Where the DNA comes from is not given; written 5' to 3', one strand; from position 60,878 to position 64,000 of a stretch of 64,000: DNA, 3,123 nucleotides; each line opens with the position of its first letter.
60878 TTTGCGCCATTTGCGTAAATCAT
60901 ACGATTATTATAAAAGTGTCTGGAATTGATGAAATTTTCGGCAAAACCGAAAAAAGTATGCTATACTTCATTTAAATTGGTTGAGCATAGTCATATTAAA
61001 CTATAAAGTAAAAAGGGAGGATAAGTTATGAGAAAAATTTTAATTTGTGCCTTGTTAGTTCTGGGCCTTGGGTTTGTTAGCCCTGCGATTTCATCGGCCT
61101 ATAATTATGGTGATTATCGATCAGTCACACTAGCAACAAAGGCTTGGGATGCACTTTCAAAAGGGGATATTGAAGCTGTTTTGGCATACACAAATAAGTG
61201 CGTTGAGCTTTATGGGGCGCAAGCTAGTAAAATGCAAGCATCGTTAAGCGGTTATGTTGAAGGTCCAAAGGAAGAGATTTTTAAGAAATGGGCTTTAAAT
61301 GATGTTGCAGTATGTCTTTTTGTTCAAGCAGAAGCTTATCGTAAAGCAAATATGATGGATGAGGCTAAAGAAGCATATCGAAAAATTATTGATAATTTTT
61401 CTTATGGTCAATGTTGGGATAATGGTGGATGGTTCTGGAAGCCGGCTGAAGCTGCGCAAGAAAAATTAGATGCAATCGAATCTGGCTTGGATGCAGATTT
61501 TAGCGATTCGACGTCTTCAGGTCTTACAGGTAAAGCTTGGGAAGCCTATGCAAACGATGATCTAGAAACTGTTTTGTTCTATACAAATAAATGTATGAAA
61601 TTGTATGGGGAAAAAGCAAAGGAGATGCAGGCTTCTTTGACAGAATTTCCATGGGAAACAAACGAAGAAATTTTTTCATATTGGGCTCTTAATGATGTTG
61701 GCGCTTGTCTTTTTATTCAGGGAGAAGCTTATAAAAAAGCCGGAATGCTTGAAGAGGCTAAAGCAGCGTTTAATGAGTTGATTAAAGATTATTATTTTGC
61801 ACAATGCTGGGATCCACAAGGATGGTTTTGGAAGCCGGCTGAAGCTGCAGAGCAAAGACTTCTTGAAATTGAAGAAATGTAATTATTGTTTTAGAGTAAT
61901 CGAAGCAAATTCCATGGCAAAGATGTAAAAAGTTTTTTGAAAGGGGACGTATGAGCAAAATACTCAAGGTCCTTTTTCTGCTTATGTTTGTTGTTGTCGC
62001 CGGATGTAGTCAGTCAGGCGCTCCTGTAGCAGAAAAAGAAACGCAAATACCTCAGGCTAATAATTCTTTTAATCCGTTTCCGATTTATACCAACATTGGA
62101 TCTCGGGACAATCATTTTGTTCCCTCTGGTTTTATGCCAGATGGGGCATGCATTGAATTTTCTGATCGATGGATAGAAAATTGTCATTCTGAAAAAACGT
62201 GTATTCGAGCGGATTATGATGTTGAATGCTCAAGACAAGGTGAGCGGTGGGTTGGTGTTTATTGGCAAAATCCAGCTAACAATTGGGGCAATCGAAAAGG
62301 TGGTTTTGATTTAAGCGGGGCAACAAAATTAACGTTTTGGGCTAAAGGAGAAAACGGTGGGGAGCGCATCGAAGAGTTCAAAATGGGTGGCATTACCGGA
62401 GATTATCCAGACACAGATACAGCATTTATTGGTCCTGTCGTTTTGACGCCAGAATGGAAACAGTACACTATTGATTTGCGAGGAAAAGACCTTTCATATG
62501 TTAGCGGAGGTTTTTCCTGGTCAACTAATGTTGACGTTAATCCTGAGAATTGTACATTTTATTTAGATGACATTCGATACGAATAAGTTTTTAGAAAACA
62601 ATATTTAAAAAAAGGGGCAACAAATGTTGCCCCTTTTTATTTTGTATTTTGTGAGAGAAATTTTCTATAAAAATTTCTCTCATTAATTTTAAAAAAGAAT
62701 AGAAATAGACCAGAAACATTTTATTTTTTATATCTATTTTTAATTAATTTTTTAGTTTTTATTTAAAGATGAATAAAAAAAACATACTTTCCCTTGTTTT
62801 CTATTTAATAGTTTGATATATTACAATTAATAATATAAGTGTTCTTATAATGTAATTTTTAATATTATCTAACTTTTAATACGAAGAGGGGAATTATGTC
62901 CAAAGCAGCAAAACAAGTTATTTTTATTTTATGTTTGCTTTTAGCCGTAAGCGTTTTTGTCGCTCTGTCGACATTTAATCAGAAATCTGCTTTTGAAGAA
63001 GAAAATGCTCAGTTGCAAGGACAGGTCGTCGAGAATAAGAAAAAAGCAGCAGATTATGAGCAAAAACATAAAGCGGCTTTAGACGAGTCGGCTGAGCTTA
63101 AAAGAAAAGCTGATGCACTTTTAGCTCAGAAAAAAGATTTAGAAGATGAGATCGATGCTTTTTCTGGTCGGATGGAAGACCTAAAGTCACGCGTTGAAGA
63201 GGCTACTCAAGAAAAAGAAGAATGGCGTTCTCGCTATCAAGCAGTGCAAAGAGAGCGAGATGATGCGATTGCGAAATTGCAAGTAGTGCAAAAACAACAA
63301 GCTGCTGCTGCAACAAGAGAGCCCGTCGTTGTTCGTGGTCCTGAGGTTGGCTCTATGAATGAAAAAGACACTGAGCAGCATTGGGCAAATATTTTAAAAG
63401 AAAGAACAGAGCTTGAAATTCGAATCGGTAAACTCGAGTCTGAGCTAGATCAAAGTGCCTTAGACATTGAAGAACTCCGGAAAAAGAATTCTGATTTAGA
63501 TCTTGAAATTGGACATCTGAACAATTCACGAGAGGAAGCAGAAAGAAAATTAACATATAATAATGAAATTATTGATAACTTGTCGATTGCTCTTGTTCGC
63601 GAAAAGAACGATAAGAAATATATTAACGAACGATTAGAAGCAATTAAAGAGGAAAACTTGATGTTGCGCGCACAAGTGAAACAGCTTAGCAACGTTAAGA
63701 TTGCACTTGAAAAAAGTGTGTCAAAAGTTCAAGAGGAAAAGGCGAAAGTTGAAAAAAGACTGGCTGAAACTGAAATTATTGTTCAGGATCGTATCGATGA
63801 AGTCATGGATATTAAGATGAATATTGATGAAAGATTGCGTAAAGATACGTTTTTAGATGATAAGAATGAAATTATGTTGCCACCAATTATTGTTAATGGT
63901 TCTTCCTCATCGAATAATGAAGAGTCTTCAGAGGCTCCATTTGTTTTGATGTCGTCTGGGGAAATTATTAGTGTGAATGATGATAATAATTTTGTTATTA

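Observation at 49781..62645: Glycan-utilisation locus with a 1010-aa TPR-plus-giant-barrel outer-membrane protein instead of a SusC/TonB-type importer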

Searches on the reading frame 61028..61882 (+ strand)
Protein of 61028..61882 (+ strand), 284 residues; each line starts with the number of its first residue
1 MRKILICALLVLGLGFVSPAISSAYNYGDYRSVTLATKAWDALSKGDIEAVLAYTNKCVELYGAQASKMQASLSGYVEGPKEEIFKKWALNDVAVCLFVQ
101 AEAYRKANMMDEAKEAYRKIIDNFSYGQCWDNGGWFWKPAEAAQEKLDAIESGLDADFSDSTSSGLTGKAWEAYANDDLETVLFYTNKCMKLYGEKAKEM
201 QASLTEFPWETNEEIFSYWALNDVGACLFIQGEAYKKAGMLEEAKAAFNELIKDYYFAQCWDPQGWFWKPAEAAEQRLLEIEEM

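Call 4: search_protein_families(library=pfam, proteins=[window:61028-61882:+], max_evalue=0.01)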
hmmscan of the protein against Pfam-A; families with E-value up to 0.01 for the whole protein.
window:61028-61882:+ (284 aa): 7 families
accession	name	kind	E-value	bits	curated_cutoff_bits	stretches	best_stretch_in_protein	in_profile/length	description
PF13174.12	TPR_6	-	2e-11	44.2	26.3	2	227-255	2-30/33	Tetratricopeptide repeat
PF07719.23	TPR_2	-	7.4e-07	29.3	27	0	227-253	3-29/34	Tetratricopeptide repeat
PF13181.12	TPR_8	-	5.2e-06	26.6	25.7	0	97-121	4-28/34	Tetratricopeptide repeat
PF00515.34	TPR_1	-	0.00014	22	27.8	0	96-121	3-28/34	Tetratricopeptide repeat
PF13424.12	TPR_12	-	0.00024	21.7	30.1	0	92-123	43-74/77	Tetratricopeptide repeat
PF01535.26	PPR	-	0.00061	20.3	25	0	234-254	9-29/31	PPR repeat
PF13428.12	TPR_14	-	0.0026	18.7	23.5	0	231-254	7-30/44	Tetratricopeptide repeat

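Call 5: search_protein_families(library=ncbifam, proteins=[window:61028-61882:+], max_evalue=0.01)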
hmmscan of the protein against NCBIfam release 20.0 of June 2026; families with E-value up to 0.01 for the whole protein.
window:61028-61882:+ (284 aa): 4 families
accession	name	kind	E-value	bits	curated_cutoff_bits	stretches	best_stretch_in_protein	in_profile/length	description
NF042414.1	CLC_0170_fam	subfamily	0.00016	21.5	30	0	95-116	15-36/56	CLC_0170 family protein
TIGR00756.2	PPR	repeat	0.0022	18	20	0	234-253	9-28/35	pentatricopeptide repeat protein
NF052415.1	T3SS_chap_SctY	equivalog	0.0077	16.7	70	0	93-121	76-104/106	type III secretion apparatus assembly chaperone SctY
NF053607.1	CHU_0125_OmpA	equivalog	0.0086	14.6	620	0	91-123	50-82/639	CHU_0125 family OmpA-like outer membrane integrity protein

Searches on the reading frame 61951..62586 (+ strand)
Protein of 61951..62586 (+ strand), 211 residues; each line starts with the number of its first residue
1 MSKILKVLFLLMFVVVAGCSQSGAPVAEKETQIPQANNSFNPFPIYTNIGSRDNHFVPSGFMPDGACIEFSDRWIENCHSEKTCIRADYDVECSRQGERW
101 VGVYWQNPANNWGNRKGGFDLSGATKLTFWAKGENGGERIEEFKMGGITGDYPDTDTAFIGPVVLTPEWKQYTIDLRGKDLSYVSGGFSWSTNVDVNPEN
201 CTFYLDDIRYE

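Call 4: search_protein_families(library=pfam, proteins=[window:61951-62586:+], max_evalue=0.01)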
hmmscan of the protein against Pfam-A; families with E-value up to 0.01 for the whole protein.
window:61951-62586:+ (211 aa): 0 families

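Call 5: search_protein_families(library=ncbifam, proteins=[window:61951-62586:+], max_evalue=0.01)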
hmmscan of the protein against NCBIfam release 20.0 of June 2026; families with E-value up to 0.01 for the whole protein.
window:61951-62586:+ (211 aa): 1 family
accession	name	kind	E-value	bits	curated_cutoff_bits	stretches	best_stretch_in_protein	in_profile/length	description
NF038128.1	choice_anch_J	domain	0.005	17.1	30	1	119-209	70-161/162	choice-of-anchor J domain-containing protein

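Call 48: search_solved_structures(query=window:61951-62586:+, max_evalue=10)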
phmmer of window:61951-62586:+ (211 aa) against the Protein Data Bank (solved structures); distinct sequences matched with E-value up to 10: 1.
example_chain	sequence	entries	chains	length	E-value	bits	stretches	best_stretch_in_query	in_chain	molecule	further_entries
4xw3_A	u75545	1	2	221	0.65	12.9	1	63-158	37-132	ATP-dependent RNA helicase DDX1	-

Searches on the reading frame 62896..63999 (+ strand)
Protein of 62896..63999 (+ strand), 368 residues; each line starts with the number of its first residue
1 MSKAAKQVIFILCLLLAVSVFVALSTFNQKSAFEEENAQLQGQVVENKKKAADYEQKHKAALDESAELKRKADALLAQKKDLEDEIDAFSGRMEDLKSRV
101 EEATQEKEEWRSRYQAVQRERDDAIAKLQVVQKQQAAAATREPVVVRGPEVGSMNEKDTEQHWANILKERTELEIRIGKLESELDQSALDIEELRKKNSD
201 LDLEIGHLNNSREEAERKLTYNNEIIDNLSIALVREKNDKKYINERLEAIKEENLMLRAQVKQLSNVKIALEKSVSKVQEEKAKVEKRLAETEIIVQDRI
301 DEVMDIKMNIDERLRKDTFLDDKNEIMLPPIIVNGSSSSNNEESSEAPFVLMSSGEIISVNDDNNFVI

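Call 77: find_homologous_proteins(query=window:62896-63999:+, max_evalue=0.00001)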
Query window:62896-63999:+ (368 aa): 31 proteins with E <= 0.00001 among 7488 candidates.
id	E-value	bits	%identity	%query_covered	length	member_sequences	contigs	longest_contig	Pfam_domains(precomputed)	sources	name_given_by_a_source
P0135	2.8e-219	745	100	100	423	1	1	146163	-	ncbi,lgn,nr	ncbi:MAG: hypothetical protein PHY73_01010 [Candidatus Omnitrophica bacterium]|nr:hypothetical prote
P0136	2.0e-177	607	82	100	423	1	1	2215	-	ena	-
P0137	1.3e-164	565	76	100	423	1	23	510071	-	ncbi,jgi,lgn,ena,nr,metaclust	ncbi:MAG: hypothetical protein P9M12_07525 [Candidatus Aceula lacicola]|nr:hypothetical protein [Can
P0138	1.7e-162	558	75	100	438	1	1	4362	-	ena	-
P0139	2.1e-109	384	56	100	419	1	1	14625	-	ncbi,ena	-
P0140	1.3e-95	339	51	100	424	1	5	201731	PF10473.15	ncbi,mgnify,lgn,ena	mgnify:CR=1 FL=1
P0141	3.3e-91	324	48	100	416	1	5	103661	PF19220.7,PF24161.2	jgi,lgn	-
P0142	1.8e-89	318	48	100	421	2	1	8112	PF13851.12,PF27605.1,PF14662.12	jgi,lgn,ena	jgi:chromosome segregation ATPase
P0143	2.2e-87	312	47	100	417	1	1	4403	PF24161.2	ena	-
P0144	2.4e-85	305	49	100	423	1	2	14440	PF23649.2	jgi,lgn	-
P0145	2.5e-85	305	45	100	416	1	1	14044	PF24161.2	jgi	jgi:septal ring factor EnvC (AmiA/AmiB activator)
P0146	9.4e-83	296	46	100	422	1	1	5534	PF11932.14,PF13851.12,PF24161.2,PF10473.15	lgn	-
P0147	2.6e-80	288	44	100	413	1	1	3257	PF13851.12,PF24161.2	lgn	-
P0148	3.0e-77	278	45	100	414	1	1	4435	-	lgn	-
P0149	1.8e-74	269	43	100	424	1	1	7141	PF23649.2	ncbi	-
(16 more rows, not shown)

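Call 81: find_encoding_contigs(protein=P0135, flank=10000, max_places=1)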
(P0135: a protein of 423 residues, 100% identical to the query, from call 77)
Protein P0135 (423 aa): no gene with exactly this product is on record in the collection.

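Call 86: predict_structure(alignment_id=A2)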
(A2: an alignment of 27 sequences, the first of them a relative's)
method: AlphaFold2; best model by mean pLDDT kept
length: 423 residues; sequences in the alignment: 27
mean_pLDDT: 79.4   pTM: 0.22
mean pLDDT of the five models: 79.4, 78.5, 77.9, 76.2, 73.3
residues with pLDDT >= 90: 84; 70-90: 271; 50-70: 17; < 50: 51
segments of 3 or more residues with pLDDT < 50: 140-155, 318-352
pLDDT, mean of each block of 10 residues (from residue 1): 77 85 79 82 85 88 90 90 89 89 89 88 83 64 35 53 83 87 90 90 90 92 92 90 92 90 89 89 88 86 84 58 39 35 33 72 83 76 85 86 84 83 85
secondary structure, 60 per line:
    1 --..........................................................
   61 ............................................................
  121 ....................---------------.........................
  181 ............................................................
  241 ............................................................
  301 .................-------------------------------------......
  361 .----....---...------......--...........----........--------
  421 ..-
elements in order: H3-140 H156-317 E355-361 E366-369 E382-387 E390-400 E405-412

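Call 89: fold_search(model_id=the predicted structure, library=pdb)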
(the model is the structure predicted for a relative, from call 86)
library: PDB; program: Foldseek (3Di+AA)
matches with E <= 10: 1219; with E <= 0.001: 0
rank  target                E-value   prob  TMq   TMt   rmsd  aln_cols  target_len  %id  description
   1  8z5n_0                1.2e-03  1.00  0.13  0.16   6.3        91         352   21  Cryo-EM structure of the LPHT ring (released 2025-10-22)
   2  3w1e                  1.2e-03  1.00  0.14  0.16   4.0        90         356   22  Structure of FlgT, a flagellar basal body component protein (released 2013-04-03)
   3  6xbw_B                2.5e-03  1.00  0.14  0.10   2.1        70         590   17  Cryo-EM structure of V-ATPase from bovine brain, state 1 (released 2020-08-19)
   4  9io5_C                3.3e-03  1.00  0.14  0.10  16.0       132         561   16  Cryo-EM structure of G1-ATPase dimer from Mycoplasma mobile gliding machinery (released 2025-03-12)
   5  9a2s_MODEL_1_A        3.5e-03  1.00  0.15  0.14   2.4        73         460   26  Model of E. coli AtpD by in-cell photo-crosslinking MS and deep learning (released 2023-02-24)
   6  9its_C                3.9e-03  1.00  0.15  0.13   4.7        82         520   16  Chloroflexus aurantiacus ADP-bound ATP synthase, state 1 (released 2025-03-19)
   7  6xbw_C                4.2e-03  1.00  0.14  0.10   2.1        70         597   17  Cryo-EM structure of V-ATPase from bovine brain, state 1 (released 2020-08-19)
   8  2r9v                  4.2e-03  1.00  0.14  0.12   5.5        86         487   16  Crystal structure of ATP synthase subunit alpha (TM1612) from Thermotoga maritima at 2.10 A resolution (released 2007-10-02)
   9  7khr_B                4.4e-03  1.00  0.14  0.10   2.5        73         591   16  Cryo-EM structure of bafilomycin A1-bound intact V-ATPase from bovine brain (released 2021-03-17)
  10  1fx0_B                4.4e-03  1.00  0.15  0.13   3.0        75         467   16  Crystal structure of the chloroplast F1-ATPase from spinach (released 2001-09-25)
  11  5bw9_B                4.4e-03  1.00  0.14  0.10   3.0        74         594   23  Crystal Structure of Yeast V1-ATPase in the Autoinhibited Form (released 2016-06-08)
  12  1ohh_MODEL_1_D        4.4e-03  1.00  0.14  0.12   2.6        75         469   20  BOVINE MITOCHONDRIAL F1-ATPASE complexed with the inhibitor protein IF1 (released 2003-06-09)
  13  6xbw_A                4.7e-03  1.00  0.14  0.10   2.1        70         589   17  Cryo-EM structure of V-ATPase from bovine brain, state 1 (released 2020-08-19)
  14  6xby_C                4.7e-03  1.00  0.13  0.10   2.7        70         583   17  Cryo-EM structure of V-ATPase from bovine brain, state 2 (released 2020-08-19)
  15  6j5j_F                4.7e-03  1.00  0.14  0.13   2.8        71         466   21  Cryo-EM structure of the mammalian E-state ATP synthase (released 2019-06-26)
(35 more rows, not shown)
